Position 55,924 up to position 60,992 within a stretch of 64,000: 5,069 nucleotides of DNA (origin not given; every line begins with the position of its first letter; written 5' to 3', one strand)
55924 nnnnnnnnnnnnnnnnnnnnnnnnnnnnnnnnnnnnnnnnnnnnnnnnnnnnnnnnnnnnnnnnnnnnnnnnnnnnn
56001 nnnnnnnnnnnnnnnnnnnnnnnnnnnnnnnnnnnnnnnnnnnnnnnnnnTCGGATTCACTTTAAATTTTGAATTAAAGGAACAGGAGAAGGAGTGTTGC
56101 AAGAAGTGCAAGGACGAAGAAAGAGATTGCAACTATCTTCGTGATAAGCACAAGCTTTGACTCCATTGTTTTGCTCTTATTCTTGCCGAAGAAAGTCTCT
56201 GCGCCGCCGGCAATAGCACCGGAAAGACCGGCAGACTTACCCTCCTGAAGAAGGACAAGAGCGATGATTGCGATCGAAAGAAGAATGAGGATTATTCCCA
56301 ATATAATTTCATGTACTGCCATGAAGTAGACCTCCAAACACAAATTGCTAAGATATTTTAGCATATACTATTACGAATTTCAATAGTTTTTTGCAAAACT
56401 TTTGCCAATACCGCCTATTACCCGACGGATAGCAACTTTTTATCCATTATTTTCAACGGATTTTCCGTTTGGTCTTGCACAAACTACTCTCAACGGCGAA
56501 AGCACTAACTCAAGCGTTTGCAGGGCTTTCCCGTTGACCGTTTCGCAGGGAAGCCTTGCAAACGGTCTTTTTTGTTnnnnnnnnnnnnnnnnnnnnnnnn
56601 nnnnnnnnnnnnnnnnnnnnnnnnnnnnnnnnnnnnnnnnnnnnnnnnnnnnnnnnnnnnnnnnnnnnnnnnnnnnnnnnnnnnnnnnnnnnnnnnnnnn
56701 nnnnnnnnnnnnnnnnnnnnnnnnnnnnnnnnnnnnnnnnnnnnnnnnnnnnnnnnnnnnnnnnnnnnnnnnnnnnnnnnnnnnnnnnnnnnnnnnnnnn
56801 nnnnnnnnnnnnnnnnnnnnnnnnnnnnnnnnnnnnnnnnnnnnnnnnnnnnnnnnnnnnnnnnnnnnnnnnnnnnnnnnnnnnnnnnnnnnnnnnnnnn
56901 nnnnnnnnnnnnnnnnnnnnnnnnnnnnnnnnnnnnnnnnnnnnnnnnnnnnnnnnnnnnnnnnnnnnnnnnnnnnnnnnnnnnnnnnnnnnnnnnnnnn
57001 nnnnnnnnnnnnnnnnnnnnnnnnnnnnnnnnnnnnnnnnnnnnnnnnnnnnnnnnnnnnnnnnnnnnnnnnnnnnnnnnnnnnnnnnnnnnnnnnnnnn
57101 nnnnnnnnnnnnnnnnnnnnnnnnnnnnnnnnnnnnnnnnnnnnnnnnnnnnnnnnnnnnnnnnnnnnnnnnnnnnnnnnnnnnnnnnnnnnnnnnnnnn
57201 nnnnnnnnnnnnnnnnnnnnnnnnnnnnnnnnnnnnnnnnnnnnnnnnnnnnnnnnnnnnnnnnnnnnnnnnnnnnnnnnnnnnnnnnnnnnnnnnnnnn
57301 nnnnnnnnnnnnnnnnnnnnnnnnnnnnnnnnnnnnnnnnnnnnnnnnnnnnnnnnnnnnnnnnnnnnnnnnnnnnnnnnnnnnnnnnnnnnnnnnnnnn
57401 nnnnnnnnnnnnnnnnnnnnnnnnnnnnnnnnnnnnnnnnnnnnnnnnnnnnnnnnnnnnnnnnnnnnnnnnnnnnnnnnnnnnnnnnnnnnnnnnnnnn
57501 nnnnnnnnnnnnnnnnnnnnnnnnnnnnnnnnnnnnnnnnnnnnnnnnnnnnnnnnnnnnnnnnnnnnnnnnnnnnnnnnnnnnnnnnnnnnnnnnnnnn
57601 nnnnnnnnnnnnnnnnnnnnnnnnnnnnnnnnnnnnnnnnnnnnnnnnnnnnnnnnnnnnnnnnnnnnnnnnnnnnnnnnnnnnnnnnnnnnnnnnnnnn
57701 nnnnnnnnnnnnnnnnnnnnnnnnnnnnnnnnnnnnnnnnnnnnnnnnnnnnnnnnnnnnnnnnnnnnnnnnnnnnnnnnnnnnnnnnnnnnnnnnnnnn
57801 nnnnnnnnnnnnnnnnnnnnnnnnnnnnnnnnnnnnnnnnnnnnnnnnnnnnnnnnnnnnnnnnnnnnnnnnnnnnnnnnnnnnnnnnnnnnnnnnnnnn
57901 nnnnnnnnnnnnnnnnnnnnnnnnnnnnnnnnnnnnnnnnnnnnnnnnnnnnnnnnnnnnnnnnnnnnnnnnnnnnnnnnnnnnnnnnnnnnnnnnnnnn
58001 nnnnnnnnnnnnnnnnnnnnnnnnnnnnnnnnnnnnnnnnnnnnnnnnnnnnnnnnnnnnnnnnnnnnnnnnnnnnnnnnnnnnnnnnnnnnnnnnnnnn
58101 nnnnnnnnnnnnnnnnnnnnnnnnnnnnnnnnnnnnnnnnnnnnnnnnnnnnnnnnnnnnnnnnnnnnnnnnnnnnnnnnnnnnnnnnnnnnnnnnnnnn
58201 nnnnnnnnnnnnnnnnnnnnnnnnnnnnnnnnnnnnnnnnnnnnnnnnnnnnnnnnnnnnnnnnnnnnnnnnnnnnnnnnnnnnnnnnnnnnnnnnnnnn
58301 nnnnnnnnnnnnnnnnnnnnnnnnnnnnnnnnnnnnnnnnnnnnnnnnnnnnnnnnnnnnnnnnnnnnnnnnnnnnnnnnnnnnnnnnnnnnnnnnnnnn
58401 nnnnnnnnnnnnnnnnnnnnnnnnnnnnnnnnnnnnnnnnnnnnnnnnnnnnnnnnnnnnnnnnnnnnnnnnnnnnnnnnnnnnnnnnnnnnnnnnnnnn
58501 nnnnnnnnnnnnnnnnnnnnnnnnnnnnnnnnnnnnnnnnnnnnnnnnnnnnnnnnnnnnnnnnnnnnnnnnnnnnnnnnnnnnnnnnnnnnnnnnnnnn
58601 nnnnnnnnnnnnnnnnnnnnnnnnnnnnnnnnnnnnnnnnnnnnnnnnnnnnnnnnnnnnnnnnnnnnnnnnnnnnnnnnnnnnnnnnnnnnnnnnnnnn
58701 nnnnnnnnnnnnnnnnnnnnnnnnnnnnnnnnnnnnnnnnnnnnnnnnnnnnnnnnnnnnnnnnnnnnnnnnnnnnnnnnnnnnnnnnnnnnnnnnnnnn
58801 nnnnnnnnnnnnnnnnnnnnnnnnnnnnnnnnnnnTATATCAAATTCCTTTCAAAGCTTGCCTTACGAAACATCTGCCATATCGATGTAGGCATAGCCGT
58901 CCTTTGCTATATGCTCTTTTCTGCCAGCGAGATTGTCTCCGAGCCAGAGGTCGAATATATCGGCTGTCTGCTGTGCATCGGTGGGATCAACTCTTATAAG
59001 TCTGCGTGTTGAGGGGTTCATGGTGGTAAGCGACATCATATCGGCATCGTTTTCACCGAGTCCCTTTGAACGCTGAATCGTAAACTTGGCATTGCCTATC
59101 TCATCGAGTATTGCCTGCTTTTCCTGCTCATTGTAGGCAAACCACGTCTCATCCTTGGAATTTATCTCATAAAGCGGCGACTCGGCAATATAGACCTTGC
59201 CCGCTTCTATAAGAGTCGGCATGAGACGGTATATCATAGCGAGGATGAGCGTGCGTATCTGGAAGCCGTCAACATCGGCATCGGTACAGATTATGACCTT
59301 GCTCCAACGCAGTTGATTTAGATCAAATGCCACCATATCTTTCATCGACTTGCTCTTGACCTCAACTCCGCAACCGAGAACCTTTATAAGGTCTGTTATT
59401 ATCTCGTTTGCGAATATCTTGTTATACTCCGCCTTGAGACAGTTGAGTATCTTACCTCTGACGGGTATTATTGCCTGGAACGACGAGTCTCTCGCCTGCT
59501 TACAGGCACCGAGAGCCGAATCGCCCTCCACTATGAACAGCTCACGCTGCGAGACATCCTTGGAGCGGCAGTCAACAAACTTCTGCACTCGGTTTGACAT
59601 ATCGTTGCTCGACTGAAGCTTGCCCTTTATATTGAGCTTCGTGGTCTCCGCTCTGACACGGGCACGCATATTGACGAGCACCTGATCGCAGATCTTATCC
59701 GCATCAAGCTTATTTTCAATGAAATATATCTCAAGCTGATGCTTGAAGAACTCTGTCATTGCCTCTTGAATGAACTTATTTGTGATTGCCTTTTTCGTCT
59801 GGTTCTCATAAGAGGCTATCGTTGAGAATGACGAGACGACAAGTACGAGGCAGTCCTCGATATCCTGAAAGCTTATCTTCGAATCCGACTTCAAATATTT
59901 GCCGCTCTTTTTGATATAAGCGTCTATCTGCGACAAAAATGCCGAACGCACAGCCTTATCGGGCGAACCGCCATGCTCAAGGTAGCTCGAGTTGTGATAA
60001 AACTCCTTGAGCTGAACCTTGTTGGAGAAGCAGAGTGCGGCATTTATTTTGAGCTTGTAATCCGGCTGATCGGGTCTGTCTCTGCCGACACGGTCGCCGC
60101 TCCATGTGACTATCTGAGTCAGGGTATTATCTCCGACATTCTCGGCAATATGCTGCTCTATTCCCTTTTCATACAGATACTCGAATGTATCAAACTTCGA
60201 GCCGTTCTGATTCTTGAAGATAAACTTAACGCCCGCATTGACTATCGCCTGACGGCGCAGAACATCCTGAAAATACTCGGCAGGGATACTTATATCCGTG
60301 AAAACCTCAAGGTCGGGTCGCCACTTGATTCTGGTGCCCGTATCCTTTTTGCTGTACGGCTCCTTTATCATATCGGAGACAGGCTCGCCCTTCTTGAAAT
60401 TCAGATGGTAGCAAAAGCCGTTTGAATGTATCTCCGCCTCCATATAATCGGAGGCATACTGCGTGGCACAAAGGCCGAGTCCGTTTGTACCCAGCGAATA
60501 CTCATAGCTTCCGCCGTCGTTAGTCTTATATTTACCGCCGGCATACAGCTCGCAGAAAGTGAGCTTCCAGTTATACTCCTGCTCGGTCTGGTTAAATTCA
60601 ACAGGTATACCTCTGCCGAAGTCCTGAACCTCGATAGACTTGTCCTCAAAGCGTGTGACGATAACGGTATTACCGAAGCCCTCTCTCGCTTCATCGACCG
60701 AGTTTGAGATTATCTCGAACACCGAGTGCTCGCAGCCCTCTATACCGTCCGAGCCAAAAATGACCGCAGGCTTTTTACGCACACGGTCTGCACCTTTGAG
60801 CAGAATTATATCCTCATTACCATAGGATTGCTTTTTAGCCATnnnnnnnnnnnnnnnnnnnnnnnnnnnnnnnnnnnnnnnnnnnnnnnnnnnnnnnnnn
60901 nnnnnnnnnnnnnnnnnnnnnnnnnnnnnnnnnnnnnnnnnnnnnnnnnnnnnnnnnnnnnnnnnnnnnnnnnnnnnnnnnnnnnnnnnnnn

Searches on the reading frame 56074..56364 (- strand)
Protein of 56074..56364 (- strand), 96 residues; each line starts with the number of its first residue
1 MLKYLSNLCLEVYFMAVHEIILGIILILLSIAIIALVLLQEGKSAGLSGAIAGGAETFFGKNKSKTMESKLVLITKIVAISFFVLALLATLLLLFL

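Call 80: find_encoding_contigs(protein=window:56074-56364:-, flank=10000, max_places=10)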
Protein window:56074-56364:- (96 aa): 23 contigs read that carry it; 10 places shown.
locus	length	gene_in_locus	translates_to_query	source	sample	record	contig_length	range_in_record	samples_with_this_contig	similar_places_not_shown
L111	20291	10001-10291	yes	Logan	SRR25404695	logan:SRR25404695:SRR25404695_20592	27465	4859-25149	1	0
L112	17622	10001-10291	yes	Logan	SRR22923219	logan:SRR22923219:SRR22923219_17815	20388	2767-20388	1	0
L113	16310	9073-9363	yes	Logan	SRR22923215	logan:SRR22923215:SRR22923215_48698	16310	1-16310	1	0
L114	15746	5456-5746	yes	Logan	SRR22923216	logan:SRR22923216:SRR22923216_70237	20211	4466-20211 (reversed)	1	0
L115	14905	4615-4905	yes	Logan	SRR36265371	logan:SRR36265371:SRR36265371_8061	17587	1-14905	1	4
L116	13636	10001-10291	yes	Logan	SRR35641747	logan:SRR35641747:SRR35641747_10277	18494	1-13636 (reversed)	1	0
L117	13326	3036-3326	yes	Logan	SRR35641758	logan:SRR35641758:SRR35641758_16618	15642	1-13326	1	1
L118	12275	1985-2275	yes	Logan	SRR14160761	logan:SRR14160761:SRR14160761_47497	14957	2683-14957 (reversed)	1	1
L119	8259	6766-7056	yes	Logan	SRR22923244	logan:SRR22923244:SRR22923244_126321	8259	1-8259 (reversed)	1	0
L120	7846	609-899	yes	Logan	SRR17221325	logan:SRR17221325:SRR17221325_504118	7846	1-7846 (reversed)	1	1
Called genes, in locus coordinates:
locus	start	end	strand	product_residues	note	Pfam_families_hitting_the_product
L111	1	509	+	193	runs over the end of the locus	-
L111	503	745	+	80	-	-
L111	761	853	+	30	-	-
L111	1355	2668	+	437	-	PF03721:UDPG_MGDP_dh_N, PF00984:UDPG_MGDP_dh, PF03720:UDPG_MGDP_dh_C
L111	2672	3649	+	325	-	PF05368:NmrA, PF01073:3Beta_HSD, PF01370:Epimerase, PF02719:Polysacc_synt_2, PF07993:NAD_binding_4 (weak), PF13460:NAD_binding_10, PF16363:GDP_Man_Dehyd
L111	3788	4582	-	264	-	-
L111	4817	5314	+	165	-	-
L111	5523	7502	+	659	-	PF02518:HATPase_c (weak), PF00204:DNA_gyraseB, PF01751:Toprim, PF00986:DNA_gyraseB_C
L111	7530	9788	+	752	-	PF00521:DNA_topoisoIV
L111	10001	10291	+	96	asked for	PF03840:SecG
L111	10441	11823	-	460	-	PF01554:MatE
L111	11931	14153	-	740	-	-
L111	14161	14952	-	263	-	PF01261:AP_endonuc_2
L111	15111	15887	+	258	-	PF04542:Sigma70_r2, PF04539:Sigma70_r3, PF08281:Sigma70_r4_2, PF04545:Sigma70_r4, PF01381:HTH_3 (weak)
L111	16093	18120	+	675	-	PF00884:Sulfatase, PF01663:Phosphodiest (weak)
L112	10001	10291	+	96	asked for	PF03840:SecG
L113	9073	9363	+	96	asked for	PF03840:SecG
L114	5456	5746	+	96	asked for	PF03840:SecG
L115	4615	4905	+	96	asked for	PF03840:SecG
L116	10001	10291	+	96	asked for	PF03840:SecG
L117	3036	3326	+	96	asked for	PF03840:SecG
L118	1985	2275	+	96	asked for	PF03840:SecG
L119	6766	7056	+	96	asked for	PF03840:SecG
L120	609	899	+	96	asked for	PF03840:SecG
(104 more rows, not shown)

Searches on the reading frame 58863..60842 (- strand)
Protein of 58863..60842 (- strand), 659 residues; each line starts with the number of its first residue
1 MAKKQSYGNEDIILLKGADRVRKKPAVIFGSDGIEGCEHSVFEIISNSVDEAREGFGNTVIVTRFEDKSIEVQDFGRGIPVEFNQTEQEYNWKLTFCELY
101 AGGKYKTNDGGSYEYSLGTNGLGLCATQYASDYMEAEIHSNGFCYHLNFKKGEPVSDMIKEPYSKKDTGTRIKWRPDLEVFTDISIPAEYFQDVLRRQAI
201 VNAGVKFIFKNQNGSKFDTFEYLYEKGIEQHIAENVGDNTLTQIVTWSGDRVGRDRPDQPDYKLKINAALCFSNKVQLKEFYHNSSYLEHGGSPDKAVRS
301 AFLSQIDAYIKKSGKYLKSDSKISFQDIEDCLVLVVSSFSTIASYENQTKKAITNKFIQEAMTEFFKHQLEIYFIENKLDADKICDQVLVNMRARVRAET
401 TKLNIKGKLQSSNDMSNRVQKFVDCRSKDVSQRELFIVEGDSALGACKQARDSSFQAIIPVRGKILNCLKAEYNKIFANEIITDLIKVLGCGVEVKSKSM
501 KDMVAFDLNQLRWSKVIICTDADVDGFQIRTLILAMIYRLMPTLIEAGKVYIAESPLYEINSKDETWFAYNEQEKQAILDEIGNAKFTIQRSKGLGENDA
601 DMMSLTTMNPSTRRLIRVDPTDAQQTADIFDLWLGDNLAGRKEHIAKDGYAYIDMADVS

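Call 61: find_related_loci(query=window:58863-60842:-, collection=genome_contigs, flank=10000)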
Query window:58863-60842:- (659 aa) in genome_contigs; peptide patterns used: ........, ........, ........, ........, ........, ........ (x = any residue, [..] = any of these).
283 stretches matched a pattern; 276 encode a relative of the query (tblastn E <= 1e-3); the best 80 are kept; 80 distinct loci.
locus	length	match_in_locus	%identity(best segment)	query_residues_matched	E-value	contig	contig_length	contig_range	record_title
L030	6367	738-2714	100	1-659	0e+0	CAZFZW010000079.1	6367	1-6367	MAG TPA_asm: uncultured Clostridium sp. isolate SRP225648_co1_339 genome assembly, contig: NODE_31301_length_6367_cov_15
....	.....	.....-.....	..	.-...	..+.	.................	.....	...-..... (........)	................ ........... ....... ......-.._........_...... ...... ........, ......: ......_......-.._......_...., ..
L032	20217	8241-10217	90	1-659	0e+0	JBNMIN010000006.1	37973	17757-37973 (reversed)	MAG: Oscillospiraceae bacterium isolate CM_BacCAG2242.95 k141_256501_length_37973_cov_14.0000, whole genome shotgun sequ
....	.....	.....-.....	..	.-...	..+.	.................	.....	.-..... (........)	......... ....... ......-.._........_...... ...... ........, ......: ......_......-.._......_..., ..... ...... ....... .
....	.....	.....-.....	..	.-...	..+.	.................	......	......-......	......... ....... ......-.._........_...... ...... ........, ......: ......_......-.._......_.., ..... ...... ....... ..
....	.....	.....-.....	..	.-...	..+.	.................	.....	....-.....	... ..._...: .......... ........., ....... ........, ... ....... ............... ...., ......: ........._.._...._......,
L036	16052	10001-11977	85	1-659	0e+0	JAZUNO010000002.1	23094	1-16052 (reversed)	MAG: Acutalibacteraceae bacterium isolate T1900044885_TS20190351.MAGScoT_cleanbin_000016 SGB_3223_k141_724561, whole gen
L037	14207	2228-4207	73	1-659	0e+0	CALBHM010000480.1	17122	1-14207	MAG TPA_asm: uncultured Ruminococcus sp. isolate SRR1747025_bin.14_CONCOCT_v1.1_MAG genome assembly, contig: ERZ808247.8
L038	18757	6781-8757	72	1-659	0e+0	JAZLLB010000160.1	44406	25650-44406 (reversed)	MAG: Acutalibacteraceae bacterium isolate T1900044958_TA20190014.MAGScoT_cleanbin_000025 SGB_3885_k141_1347930, whole ge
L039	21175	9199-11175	73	1-659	0e+0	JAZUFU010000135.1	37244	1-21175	MAG: Acutalibacteraceae bacterium isolate T1900045292_TH20190062.MAGScoT_cleanbin_000001 SGB_6039_k141_915387, whole gen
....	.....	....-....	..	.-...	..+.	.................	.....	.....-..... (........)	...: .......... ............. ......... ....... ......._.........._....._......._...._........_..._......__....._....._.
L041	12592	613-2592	72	1-659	0e+0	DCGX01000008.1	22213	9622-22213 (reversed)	MAG TPA_asm: Ruminococcaceae bacterium UBA1767 UBA1767_contig_44905, whole genome shotgun sequence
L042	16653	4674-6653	72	1-659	0e+0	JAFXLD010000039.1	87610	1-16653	MAG: Clostridia bacterium isolate RGIG6514 Sheep_Rectum.Co__c979067, whole genome shotgun sequence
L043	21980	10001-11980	72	1-659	0e+0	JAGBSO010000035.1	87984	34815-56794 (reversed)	MAG: Clostridia bacterium isolate RGIG9408 Yak_Cecum-1__c647937, whole genome shotgun sequence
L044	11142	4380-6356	72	1-659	0e+0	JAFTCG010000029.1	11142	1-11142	MAG: Clostridia bacterium isolate RGIG3687 Goat_Rumen.Co__c1031530, whole genome shotgun sequence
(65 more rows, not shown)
